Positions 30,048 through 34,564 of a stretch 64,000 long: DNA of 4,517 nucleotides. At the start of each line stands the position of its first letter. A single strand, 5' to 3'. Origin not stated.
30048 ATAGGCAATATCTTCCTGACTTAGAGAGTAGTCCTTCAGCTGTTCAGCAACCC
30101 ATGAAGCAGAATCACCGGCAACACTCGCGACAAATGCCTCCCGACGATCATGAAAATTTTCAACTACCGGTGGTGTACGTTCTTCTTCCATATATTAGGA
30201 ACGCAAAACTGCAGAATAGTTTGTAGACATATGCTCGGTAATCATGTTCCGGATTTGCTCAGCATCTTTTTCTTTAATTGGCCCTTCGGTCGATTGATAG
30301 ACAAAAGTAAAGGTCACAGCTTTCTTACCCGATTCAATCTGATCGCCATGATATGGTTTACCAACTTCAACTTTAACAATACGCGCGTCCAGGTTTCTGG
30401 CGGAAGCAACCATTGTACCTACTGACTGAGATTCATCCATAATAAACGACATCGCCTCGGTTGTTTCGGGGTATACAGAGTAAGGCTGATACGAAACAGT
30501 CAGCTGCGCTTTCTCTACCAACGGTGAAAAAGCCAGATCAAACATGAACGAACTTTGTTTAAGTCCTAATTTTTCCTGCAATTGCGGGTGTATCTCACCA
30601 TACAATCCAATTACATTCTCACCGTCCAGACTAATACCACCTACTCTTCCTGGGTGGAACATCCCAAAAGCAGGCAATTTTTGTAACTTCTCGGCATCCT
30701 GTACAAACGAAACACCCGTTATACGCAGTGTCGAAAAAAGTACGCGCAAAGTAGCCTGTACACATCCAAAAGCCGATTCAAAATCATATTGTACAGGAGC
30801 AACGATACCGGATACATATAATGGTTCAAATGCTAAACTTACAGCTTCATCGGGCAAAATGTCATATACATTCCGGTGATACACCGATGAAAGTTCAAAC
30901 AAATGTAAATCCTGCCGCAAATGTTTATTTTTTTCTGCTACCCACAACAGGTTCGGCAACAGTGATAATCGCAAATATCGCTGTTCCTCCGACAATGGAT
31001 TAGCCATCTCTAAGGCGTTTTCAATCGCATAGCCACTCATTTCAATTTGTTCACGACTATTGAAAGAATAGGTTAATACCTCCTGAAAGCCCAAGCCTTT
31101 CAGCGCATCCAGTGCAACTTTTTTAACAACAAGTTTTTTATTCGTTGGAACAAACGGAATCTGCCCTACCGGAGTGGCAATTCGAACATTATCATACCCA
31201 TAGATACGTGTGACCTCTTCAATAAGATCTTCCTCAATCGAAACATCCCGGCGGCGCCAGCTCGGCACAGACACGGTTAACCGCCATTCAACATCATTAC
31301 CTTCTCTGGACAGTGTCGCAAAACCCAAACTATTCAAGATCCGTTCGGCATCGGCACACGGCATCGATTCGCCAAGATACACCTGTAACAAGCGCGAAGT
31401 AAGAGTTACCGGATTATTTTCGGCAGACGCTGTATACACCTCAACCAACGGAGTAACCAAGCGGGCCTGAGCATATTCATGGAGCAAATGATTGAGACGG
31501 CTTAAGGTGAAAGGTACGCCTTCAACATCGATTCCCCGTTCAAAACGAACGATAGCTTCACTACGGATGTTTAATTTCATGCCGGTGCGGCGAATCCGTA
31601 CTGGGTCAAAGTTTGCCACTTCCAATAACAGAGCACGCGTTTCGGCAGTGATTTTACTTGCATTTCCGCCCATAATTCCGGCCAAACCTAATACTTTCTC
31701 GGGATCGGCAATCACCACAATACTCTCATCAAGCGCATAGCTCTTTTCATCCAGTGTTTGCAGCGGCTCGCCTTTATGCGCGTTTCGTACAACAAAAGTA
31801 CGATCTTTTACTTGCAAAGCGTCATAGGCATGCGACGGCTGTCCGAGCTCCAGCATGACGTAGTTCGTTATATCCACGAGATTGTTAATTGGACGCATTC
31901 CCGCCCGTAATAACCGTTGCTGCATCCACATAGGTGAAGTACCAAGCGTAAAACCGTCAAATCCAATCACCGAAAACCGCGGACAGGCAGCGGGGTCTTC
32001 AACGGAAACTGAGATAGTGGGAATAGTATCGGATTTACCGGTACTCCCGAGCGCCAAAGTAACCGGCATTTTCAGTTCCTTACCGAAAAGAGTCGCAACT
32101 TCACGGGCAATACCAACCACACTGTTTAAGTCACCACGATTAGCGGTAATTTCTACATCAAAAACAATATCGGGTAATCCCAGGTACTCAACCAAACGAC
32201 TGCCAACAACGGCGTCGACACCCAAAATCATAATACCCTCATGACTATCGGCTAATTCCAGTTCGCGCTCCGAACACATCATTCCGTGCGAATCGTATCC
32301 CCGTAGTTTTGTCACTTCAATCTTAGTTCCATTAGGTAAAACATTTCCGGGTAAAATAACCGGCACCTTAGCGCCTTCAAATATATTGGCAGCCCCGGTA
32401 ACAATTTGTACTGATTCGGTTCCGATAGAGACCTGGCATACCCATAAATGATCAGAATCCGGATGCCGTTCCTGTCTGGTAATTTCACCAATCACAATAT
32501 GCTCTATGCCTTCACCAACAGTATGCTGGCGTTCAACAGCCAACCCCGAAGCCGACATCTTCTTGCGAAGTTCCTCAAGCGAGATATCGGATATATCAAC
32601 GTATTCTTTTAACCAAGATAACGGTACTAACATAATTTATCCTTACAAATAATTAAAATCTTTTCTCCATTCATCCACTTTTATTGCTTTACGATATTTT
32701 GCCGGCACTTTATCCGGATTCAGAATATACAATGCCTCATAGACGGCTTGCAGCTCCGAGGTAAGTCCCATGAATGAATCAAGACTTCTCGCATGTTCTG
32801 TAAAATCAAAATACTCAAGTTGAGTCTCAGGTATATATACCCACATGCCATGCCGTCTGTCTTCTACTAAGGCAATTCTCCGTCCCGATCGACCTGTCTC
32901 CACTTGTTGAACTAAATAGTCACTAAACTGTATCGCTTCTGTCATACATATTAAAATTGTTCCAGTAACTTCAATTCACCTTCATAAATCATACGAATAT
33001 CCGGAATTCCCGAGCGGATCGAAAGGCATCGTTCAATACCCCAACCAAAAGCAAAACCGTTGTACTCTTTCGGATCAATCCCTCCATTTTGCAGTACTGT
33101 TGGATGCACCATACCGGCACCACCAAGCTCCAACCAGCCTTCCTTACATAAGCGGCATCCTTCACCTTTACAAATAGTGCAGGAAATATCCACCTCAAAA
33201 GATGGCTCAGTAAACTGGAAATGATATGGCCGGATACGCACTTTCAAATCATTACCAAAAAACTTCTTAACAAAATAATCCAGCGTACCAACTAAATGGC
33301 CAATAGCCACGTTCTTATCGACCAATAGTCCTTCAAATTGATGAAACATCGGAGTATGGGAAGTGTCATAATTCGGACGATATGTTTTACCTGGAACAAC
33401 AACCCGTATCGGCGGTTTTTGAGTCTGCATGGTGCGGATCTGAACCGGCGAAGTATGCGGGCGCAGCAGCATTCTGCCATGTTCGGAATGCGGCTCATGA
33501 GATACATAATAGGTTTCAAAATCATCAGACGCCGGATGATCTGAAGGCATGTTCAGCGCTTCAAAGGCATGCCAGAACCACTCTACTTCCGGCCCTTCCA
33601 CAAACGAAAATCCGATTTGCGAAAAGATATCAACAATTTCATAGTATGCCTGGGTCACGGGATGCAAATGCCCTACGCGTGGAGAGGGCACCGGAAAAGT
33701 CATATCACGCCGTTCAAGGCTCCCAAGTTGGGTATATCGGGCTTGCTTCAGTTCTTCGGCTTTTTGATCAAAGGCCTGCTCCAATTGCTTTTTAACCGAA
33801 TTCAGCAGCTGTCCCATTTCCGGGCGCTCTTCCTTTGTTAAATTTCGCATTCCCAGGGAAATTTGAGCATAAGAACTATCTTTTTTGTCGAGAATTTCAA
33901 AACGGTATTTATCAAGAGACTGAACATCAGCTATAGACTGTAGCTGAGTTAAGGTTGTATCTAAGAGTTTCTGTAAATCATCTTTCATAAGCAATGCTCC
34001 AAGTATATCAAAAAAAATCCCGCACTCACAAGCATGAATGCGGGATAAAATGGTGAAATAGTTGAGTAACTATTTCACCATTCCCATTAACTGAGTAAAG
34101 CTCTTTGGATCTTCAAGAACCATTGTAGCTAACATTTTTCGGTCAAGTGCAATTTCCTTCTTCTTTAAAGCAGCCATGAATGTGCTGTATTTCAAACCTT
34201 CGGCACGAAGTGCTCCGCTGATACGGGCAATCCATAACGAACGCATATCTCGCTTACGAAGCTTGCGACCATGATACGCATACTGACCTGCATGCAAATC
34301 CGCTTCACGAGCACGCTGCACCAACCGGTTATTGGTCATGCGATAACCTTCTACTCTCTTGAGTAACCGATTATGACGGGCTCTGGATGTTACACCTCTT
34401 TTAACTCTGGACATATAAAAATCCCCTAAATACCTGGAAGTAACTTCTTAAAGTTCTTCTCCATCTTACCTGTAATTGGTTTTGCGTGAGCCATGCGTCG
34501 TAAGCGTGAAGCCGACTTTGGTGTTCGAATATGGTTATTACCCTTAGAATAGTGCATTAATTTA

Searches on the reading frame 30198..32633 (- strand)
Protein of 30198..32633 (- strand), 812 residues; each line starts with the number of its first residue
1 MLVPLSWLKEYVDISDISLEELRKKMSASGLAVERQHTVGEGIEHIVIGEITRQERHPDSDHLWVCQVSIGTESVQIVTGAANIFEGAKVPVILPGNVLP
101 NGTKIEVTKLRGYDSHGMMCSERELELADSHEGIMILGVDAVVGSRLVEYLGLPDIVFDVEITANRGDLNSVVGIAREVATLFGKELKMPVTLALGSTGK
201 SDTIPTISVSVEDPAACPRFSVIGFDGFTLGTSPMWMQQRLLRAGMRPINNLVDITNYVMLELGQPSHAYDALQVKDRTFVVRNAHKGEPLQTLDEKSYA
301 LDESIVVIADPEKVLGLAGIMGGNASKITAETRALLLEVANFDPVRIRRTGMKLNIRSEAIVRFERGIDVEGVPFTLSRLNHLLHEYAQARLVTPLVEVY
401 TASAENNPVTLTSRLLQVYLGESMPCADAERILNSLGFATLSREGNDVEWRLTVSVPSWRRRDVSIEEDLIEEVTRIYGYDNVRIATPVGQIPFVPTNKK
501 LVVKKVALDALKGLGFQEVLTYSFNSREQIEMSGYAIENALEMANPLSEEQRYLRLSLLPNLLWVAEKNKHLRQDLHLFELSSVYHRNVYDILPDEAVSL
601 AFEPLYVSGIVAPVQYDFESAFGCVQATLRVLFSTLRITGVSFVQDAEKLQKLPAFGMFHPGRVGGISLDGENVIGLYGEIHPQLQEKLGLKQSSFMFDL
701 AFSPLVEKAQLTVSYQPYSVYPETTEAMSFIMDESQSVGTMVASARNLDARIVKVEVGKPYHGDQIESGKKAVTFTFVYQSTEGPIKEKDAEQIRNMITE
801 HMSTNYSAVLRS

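Call 18: find_related_loci(query=window:30198-32633:-, collection=genome_contigs, flank=8000)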
Query window:30198-32633:- (812 aa) in genome_contigs; peptide patterns used: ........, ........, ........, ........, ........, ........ (x = any residue, [..] = any of these).
122 stretches matched a pattern; 84 encode a relative of the query (tblastn E <= 1e-3); the best 80 are kept; 80 distinct loci.
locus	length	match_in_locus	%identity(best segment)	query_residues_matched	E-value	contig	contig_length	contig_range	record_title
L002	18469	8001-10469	70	1-811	0e+0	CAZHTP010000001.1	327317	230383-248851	MAG TPA_asm: uncultured Gammaproteobacteria bacterium isolate SRP192515_co2_50 genome assembly, contig: NODE_8_length_32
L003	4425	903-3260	35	2-811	6e-155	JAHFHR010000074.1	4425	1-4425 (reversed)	MAG: bacterium isolate nzgw343 NODE_50028_length_4426_cov_4.744483, whole genome shotgun sequence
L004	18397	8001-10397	34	1-812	9e-130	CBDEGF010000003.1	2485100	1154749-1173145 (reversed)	MAG: Candidatus Marinacidobacterales bacterium isolate c082ba49-c445-4dc2-813e-242f56799b7a genome assembly, contig: con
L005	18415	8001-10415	34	1-812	2e-127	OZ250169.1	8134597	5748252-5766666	MAG: Candidatus Marinacidobacterales bacterium isolate 549cdbe4-9bbc-4d2b-bb60-052536d6f51f genome assembly, chromosome:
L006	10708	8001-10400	34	1-812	2e-126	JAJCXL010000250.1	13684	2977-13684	MAG: Acidobacteriota bacterium isolate OFTM150 OFTM150_249, whole genome shotgun sequence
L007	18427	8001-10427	34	1-812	3e-117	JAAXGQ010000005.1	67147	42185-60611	MAG: Vicinamibacteraceae bacterium isolate Plut_88867 filtered_Plut_88867_genomic_contig_2366, whole genome shotgun sequ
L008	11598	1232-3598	31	7-811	3e-112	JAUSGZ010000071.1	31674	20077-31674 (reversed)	MAG: bacterium isolate E14_metabat.bin.16 E14_k141_911286, whole genome shotgun sequence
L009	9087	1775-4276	31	1-812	3e-105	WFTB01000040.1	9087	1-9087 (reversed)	MAG: Patescibacteria group bacterium isolate S139_113 k151_599184, whole genome shotgun sequence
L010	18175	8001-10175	31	63-811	2e-102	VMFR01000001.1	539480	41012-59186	MAG: Parcubacteria group bacterium Gr01-1014_31 G01um101431_scaffold_12, whole genome shotgun sequence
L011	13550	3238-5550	31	3-809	2e-99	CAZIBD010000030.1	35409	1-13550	MAG TPA_asm: uncultured bacterium isolate binchicken_co129_876 genome assembly, contig: NODE_3036_length_35409_cov_7.920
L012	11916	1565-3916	31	3-806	4e-99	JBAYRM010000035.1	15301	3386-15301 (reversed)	MAG: Trueperaceae bacterium isolate SO_2016_LW2_42 scaffold07636_LW138R_2016, whole genome shotgun sequence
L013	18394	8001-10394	34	1-811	2e-125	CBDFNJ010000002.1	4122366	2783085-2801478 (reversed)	MAG: Candidatus Marinacidobacterales bacterium isolate b83d0dcc-da93-416a-ac20-8b57dddb6799 genome assembly, contig: con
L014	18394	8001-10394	34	1-811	3e-130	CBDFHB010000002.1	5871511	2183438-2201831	MAG: Candidatus Marinacidobacterales bacterium isolate 4f9178b5-c147-4fb2-a822-cd01c555588a genome assembly, contig: con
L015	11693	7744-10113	30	1-811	2e-88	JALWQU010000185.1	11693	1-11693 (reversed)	MAG: Candidatus Gracilibacteria bacterium isolate M2_metabat1_scaf2bin.085 M2_NODE_7380_length_11693_cov_2.901522, whole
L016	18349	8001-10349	30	3-799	5e-87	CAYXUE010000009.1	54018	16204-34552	MAG TPA_asm: uncultured bacterium isolate SRP187154_co1_292 genome assembly, contig: NODE_438_length_54018_cov_45.348554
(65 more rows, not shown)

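Call 48: search_protein_families(library=ncbifam, proteins=[P0005, P0006], max_evalue=1)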
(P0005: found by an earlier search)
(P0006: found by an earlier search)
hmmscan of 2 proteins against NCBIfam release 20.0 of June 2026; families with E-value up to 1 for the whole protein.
P0005 (160 aa): 1 family
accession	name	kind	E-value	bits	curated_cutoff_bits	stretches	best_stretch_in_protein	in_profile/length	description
NF052375.1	antisigma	equivalog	0.094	12.7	100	1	7-56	87-134/217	anti-sigma factor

P0006 (246 aa): 1 family
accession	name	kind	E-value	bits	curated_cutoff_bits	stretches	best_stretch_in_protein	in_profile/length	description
NF001475.0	PRK00326.2-1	equivalog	0.06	13.3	257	1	182-235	17-66/149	division/cell wall cluster transcriptional repressor MraZ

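Call 49: search_protein_families(library=phrogs, proteins=[P0005, P0006], max_evalue=1)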
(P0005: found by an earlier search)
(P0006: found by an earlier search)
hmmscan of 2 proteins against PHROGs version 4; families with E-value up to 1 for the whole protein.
P0005 (160 aa): 1 family
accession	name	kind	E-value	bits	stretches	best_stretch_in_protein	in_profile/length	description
phrog_2744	-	unknown function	0.32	12.4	1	18-68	16-63/101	-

P0006 (246 aa): 0 families

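Call 67: search_protein_families(library=padloc, proteins=[P0005, P0006], max_evalue=0.1)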
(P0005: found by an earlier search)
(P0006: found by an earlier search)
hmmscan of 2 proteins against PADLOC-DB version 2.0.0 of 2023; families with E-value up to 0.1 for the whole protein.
P0005 (160 aa): 0 families

P0006 (246 aa): 0 families

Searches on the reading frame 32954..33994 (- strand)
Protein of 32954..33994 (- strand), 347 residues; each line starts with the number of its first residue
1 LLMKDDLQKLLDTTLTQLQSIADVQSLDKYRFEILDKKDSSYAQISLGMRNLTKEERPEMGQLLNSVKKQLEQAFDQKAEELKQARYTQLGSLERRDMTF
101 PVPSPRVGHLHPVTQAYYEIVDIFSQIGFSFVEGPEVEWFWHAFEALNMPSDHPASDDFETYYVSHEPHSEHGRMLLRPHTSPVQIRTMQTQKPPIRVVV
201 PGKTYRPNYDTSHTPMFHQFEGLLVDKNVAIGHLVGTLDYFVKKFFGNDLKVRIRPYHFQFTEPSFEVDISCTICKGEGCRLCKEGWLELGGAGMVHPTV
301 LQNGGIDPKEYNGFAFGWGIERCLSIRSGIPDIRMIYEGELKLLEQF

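Call 61: search_protein_families(library=pfam, proteins=[window:32954-33994:-], max_evalue=0.001)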
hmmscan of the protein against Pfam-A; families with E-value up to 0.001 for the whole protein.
window:32954-33994:- (347 aa): 2 families
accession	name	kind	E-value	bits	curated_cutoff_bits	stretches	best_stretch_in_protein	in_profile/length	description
PF01409.25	tRNA-synt_2d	-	1.5e-83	280.5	19.8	1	97-347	3-246/246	tRNA synthetases class II core domain (F)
PF02912.23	Phe_tRNA-synt_N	-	7.6e-13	48.7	22.3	1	23-86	2-64/69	Aminoacyl tRNA synthetase class II, N-terminal domain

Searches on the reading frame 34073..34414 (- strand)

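Call 61: search_protein_families(library=pfam, proteins=[window:34073-34414:-], max_evalue=0.001)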
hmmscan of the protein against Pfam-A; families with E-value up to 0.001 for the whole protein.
window:34073-34414:- (114 aa): 1 family
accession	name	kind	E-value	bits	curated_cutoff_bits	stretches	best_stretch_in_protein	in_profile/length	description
PF00453.23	Ribosomal_L20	-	8.5e-36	122.8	30.8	1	3-109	1-107/107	Ribosomal protein L20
